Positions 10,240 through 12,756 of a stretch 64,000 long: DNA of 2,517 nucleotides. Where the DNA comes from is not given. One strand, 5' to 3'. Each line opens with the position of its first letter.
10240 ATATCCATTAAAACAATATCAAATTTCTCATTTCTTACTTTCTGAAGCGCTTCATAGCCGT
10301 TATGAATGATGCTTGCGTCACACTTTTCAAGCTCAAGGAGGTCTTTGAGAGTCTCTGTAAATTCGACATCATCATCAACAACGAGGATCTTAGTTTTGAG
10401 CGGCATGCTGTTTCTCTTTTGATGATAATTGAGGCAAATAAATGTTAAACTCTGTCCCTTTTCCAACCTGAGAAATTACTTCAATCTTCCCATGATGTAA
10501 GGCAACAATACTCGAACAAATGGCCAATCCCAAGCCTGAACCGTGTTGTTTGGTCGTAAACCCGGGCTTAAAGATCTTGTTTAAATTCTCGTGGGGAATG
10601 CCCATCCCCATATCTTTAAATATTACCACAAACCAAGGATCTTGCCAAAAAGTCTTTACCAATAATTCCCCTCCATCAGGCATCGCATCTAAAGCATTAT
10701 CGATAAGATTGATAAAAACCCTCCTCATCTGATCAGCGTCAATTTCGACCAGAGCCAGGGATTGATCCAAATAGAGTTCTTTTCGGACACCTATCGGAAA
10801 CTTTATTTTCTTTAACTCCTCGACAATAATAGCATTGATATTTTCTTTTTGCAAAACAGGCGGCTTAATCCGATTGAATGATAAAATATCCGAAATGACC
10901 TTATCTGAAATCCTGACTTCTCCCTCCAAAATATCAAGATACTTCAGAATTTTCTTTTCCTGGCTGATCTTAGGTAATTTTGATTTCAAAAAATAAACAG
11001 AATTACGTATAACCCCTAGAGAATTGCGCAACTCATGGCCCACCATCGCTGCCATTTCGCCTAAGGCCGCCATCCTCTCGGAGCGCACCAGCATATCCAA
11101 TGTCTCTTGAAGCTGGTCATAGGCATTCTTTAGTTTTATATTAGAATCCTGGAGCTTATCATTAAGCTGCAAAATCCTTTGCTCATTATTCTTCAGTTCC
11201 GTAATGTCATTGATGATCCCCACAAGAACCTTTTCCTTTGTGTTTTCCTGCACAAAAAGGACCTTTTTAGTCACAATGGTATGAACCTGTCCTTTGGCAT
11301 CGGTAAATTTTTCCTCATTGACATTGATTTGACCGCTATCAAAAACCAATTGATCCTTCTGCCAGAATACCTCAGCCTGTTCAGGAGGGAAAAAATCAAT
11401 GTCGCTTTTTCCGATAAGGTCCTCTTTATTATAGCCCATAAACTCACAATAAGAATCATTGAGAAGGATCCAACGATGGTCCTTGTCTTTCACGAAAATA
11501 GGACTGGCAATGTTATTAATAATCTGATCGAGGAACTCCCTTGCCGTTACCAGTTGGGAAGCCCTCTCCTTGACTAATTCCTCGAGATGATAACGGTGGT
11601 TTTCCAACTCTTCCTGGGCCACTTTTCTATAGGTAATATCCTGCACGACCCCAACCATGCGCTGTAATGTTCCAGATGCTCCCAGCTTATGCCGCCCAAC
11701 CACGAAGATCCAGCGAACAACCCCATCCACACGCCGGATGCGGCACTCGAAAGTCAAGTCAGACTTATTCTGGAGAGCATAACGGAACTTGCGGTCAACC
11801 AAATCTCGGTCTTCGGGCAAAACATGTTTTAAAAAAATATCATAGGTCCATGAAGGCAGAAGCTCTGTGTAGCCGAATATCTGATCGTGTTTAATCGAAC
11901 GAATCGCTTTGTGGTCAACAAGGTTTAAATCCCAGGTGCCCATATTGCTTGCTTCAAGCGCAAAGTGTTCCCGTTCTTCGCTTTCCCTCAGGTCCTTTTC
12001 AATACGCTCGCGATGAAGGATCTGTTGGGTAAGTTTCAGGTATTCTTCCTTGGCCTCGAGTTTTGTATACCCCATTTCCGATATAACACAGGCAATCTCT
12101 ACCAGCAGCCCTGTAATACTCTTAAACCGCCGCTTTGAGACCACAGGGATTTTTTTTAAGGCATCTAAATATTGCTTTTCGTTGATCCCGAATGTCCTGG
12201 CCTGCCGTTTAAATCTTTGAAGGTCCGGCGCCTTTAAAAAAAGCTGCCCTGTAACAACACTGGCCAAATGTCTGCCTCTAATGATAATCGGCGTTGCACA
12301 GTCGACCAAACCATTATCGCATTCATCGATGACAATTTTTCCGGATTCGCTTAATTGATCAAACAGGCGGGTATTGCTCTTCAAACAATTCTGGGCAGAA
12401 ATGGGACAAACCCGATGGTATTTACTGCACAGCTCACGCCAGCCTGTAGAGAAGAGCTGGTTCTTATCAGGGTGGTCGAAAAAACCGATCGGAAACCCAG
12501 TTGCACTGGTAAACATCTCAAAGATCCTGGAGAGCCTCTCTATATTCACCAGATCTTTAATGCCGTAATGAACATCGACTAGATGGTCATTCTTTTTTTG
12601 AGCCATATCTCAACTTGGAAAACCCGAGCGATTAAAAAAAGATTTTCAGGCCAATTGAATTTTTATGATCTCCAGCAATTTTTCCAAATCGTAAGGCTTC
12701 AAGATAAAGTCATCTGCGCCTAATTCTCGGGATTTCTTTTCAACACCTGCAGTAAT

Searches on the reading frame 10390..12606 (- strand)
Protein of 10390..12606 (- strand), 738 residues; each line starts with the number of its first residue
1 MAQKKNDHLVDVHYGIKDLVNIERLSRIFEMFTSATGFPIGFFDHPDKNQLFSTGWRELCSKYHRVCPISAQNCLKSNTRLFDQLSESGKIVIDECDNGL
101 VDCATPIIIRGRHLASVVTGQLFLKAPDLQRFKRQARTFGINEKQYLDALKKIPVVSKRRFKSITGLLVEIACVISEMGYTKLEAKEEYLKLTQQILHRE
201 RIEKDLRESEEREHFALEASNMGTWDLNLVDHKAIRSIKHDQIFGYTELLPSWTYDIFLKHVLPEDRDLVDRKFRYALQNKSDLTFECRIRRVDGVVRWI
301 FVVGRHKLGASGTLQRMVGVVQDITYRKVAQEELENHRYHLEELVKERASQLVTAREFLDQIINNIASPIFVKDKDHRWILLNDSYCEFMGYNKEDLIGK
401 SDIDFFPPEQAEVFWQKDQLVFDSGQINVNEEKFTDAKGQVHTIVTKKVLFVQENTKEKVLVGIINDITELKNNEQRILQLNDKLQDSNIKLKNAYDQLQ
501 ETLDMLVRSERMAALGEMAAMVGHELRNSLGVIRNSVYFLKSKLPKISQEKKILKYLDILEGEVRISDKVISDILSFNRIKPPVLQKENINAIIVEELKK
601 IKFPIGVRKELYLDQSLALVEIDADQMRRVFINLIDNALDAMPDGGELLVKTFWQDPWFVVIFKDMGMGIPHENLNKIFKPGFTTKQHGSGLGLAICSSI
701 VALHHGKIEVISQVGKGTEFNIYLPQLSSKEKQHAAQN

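Call 53: search_protein_families(library=pfam, proteins=[window:10390-12606:-])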
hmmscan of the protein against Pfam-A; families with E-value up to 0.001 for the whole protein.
window:10390-12606:- (738 aa): 8 families
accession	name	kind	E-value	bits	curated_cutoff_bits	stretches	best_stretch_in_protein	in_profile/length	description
PF10114.15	PocR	-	2.5e-44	151.3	23.9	1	18-180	1-162/162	Sensory domain found in PocR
PF02518.31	HATPase_c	-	8.2e-24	84.6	26.4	1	623-726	2-109/111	Histidine kinase-, DNA gyrase B-, and HSP90-like ATPase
PF08447.18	PAS_3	-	2.6e-17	63.3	25.6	1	242-321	10-89/89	PAS fold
PF00989.32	PAS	-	1.7e-16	60.7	22.6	1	357-468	1-113/113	PAS fold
PF08448.16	PAS_4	-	5.7e-15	55.9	23.1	1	364-472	2-109/110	PAS fold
PF13426.13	PAS_9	-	9e-13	48.8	27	1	369-470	3-103/103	PAS domain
PF00512.31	HisKA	-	2.1e-07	31.3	26.9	1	515-581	2-64/66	His Kinase A (phospho-acceptor) domain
PF13188.13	PAS_8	-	0.00024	21.3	21.8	0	357-412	1-56/65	PAS domain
